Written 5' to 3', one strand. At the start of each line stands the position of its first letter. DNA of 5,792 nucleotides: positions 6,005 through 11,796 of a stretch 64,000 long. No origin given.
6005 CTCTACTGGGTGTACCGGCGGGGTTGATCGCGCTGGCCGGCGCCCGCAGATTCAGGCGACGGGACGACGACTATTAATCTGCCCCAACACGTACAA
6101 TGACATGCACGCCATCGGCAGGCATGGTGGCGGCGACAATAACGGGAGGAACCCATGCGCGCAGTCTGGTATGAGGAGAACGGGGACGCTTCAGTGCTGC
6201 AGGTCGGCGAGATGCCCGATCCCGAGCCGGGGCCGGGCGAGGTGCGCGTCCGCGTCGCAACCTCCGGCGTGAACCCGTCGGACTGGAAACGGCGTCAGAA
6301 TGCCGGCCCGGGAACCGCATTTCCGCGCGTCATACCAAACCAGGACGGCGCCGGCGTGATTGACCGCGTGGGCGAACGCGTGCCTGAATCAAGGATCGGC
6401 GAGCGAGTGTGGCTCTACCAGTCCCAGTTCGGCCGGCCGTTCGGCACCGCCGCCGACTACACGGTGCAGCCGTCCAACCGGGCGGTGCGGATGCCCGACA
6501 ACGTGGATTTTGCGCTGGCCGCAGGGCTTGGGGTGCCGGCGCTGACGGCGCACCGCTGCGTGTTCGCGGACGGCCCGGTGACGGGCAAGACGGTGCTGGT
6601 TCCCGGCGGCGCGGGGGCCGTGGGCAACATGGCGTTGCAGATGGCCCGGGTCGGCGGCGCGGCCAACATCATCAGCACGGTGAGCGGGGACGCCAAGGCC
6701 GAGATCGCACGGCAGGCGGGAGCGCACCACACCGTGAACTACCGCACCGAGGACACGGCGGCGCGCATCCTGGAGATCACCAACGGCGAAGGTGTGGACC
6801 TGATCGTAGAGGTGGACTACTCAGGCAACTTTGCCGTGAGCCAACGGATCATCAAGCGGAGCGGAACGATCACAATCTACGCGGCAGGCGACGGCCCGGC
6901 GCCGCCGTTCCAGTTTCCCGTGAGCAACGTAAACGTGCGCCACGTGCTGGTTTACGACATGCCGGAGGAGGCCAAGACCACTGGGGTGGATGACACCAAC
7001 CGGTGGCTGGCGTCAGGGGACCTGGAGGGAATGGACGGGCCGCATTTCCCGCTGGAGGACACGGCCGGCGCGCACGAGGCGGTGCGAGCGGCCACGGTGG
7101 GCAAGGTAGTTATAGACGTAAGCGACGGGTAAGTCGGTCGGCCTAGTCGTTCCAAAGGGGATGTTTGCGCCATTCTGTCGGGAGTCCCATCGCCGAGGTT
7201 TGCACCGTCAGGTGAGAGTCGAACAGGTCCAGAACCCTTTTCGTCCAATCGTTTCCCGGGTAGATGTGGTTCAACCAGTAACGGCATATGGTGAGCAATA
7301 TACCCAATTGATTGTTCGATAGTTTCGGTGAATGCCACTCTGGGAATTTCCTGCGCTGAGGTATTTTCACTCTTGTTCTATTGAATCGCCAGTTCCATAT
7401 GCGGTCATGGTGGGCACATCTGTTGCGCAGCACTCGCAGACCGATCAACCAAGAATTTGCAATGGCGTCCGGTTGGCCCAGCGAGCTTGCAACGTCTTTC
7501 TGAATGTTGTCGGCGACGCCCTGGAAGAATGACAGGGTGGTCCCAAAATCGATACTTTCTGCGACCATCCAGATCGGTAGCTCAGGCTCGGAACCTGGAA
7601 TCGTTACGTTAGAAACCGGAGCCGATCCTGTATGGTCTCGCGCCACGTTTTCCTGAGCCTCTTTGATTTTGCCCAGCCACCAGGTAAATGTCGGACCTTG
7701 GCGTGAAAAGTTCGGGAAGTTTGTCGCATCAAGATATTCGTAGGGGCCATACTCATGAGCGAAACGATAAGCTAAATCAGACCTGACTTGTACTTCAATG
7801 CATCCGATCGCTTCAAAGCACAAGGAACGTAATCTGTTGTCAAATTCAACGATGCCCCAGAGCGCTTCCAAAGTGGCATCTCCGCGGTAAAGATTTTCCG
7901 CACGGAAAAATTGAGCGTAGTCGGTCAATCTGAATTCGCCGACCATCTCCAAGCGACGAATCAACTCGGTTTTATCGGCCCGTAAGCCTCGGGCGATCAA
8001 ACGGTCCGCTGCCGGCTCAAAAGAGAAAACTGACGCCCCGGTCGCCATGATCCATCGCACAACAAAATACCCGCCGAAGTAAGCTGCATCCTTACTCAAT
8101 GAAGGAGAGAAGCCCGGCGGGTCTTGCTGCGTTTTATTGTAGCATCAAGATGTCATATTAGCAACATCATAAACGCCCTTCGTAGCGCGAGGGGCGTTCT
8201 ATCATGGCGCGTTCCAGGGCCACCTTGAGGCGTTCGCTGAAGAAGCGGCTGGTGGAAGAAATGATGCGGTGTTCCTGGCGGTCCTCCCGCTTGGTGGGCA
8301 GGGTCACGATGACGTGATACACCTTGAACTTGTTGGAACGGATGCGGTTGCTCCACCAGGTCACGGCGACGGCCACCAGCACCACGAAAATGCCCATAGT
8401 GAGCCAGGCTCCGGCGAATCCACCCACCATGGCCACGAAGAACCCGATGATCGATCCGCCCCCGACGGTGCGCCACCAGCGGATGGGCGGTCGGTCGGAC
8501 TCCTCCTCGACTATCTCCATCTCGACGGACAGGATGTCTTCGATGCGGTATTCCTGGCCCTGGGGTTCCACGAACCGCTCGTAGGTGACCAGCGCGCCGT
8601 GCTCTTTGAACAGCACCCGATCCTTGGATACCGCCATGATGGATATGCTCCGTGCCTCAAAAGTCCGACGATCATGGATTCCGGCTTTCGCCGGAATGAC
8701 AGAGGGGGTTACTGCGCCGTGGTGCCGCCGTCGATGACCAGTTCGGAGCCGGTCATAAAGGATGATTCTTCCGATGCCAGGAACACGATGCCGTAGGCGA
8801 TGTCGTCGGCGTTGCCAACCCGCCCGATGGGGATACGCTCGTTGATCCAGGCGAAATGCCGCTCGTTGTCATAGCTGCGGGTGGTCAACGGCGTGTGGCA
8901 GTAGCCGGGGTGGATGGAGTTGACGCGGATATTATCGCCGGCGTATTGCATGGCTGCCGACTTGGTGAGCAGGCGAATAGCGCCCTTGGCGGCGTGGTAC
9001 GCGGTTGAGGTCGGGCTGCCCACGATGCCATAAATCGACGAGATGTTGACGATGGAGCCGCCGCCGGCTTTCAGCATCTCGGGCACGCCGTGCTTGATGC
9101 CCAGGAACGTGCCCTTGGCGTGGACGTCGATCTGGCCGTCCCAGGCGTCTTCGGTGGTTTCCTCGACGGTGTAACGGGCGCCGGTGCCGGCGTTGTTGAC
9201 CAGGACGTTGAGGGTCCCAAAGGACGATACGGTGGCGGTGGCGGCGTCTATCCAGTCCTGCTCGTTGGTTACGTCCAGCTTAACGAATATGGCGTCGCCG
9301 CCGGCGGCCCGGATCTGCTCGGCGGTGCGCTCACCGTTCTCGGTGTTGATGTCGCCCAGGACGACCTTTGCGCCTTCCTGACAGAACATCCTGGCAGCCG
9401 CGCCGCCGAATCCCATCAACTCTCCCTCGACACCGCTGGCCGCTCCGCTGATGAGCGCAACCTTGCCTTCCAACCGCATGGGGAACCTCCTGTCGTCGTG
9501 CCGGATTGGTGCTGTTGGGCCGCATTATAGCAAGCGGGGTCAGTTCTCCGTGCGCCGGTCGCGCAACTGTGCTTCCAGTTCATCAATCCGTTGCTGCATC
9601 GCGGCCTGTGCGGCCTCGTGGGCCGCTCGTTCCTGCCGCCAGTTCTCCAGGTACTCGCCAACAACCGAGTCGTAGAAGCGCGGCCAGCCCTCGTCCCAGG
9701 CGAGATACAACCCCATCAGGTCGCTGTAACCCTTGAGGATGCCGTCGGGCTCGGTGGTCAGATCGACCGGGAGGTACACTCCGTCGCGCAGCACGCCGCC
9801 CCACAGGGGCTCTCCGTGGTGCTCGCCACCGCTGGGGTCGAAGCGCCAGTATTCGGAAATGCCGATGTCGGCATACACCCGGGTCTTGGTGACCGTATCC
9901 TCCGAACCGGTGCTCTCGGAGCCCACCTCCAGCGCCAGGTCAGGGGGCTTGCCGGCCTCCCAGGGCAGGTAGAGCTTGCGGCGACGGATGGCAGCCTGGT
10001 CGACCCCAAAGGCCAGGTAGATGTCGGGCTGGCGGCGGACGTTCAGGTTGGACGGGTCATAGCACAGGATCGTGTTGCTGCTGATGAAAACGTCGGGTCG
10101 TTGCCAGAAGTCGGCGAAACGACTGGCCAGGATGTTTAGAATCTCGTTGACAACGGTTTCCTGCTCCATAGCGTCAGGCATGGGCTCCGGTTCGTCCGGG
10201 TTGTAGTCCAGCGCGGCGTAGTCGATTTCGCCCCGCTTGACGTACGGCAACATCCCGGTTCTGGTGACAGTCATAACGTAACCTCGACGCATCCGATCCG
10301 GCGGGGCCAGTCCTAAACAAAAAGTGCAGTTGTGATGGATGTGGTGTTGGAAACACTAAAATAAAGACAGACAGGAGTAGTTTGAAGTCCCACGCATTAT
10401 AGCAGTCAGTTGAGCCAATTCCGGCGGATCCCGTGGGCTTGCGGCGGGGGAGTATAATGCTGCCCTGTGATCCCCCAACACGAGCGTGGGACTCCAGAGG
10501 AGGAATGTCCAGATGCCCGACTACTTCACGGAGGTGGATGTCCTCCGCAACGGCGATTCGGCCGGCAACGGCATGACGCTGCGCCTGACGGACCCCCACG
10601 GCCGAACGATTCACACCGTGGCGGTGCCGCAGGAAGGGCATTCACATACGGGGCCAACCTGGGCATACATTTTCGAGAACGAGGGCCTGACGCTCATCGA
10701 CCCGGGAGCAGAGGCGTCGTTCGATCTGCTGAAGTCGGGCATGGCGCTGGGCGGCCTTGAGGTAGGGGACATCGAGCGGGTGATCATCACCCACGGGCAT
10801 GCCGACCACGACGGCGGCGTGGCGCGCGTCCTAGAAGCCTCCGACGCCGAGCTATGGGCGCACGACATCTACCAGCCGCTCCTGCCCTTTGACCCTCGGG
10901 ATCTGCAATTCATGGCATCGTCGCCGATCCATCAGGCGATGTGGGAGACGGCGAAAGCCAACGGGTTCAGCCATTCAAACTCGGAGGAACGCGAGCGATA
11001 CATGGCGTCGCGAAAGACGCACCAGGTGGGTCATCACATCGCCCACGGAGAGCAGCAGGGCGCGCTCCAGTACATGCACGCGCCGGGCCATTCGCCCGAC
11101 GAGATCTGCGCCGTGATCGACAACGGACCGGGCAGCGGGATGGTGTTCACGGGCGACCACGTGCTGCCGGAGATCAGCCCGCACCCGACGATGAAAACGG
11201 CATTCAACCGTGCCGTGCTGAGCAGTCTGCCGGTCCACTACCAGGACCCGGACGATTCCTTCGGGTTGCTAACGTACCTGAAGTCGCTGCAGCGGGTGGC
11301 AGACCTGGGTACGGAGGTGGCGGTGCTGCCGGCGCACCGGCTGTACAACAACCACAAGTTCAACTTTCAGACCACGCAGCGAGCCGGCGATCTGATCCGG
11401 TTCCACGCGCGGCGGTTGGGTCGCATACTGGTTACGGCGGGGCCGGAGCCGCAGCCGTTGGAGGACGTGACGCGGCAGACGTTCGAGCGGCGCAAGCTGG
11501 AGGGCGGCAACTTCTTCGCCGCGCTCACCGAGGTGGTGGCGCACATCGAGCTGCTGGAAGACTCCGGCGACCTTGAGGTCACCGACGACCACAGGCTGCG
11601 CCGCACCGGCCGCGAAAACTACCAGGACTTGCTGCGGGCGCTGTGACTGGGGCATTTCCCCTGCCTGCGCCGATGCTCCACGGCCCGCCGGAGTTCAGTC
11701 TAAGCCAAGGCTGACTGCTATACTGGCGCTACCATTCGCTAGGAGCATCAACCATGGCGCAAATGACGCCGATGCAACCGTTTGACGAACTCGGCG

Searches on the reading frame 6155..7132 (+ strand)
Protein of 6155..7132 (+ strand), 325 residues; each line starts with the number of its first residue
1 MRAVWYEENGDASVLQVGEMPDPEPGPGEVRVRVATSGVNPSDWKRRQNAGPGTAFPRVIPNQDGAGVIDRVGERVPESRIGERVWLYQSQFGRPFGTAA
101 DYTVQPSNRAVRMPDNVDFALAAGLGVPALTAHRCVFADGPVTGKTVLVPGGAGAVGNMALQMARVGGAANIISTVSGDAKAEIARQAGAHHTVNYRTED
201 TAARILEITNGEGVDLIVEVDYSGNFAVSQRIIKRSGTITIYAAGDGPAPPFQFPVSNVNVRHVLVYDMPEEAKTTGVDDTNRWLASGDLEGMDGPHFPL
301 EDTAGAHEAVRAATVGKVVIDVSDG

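Call 67: search_protein_families(library=pfam, proteins=[window:6155-7132:+], max_evalue=0.0001)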
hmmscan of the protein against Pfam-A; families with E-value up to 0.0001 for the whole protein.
window:6155-7132:+ (325 aa): 3 families
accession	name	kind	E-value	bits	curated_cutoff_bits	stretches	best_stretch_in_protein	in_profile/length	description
PF00107.32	ADH_zinc_N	-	1.2e-20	74.2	31.8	1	155-272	1-119/129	Zinc-binding dehydrogenase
PF08240.17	ADH_N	-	1e-13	51.8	23.5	1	26-115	1-104/104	Alcohol dehydrogenase GroES-like domain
PF13602.12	ADH_zinc_N_2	-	6e-12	47.1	27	1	189-320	2-134/134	Zinc-binding dehydrogenase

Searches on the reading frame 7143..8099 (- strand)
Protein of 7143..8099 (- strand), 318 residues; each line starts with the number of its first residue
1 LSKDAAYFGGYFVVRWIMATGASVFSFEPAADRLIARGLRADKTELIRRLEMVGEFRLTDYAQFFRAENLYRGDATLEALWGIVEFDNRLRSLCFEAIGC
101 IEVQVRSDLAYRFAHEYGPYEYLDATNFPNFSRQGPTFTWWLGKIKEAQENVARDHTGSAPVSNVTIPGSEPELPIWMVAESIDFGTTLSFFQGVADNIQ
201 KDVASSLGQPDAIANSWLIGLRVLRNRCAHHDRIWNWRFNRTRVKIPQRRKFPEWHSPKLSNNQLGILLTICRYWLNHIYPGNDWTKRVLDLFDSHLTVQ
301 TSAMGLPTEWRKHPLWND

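Call 67: search_protein_families(library=pfam, proteins=[window:7143-8099:-], max_evalue=0.0001)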
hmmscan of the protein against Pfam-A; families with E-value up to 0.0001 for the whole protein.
window:7143-8099:- (318 aa): 1 family
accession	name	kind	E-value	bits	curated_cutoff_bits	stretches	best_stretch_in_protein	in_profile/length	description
PF07751.16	Abi_2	-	5.7e-37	128.2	25.6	1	50-236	3-184/184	Abi-like protein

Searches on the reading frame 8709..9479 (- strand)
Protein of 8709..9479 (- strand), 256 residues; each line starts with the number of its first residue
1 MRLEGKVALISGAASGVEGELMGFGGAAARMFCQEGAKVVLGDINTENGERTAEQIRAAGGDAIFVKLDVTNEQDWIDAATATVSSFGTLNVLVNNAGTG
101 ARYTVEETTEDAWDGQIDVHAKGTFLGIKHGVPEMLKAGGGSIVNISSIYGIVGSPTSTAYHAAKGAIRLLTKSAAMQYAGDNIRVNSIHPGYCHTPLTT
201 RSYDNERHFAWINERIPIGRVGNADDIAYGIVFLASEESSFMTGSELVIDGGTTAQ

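Call 67: search_protein_families(library=pfam, proteins=[window:8709-9479:-], max_evalue=0.0001)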
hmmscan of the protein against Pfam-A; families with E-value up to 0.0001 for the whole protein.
window:8709-9479:- (256 aa): 3 families
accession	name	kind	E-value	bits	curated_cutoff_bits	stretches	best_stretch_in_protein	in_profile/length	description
PF13561.12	adh_short_C2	-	4.6e-63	213.4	27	1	23-254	7-236/236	Enoyl-(Acyl carrier protein) reductase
PF00106.31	adh_short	-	4.6e-50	170.3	26.6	1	19-205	7-193/195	short chain dehydrogenase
PF08659.16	KR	-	1.3e-08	35.4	22.6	1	19-167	7-155/180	KR domain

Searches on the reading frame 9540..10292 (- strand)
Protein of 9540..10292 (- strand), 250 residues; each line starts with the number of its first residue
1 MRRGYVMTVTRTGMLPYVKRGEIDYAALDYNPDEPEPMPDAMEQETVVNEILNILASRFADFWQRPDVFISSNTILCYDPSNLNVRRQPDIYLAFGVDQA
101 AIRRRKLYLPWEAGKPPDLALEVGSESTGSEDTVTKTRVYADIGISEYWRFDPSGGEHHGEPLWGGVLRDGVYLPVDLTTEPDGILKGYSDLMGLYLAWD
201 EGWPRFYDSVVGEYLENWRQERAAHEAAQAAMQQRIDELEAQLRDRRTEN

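Call 64: find_encoding_contigs(protein=window:9540-10292:-, flank=10000, max_places=1)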
Protein window:9540-10292:- (250 aa): no gene with exactly this product is on record in the collection.

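Call 67: search_protein_families(library=pfam, proteins=[window:9540-10292:-], max_evalue=0.0001)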
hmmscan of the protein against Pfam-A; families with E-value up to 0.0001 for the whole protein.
window:9540-10292:- (250 aa): 1 family
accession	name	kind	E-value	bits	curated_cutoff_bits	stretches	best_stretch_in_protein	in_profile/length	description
PF05685.18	Uma2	-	4.1e-14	52.9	27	1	34-156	21-134/172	Putative restriction endonuclease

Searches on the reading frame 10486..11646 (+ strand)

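Call 67: search_protein_families(library=pfam, proteins=[window:10486-11646:+], max_evalue=0.0001)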
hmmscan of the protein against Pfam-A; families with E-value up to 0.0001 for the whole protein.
window:10486-11646:+ (386 aa): 2 families
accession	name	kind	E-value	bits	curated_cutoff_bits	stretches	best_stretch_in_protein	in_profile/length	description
PF00753.33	Lactamase_B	-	1.4e-20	74.5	22.7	1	56-284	4-196/196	Metallo-beta-lactamase superfamily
PF12706.13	Lactamase_B_2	-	6.5e-05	23.1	27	0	70-129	4-66/200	Beta-lactamase superfamily domain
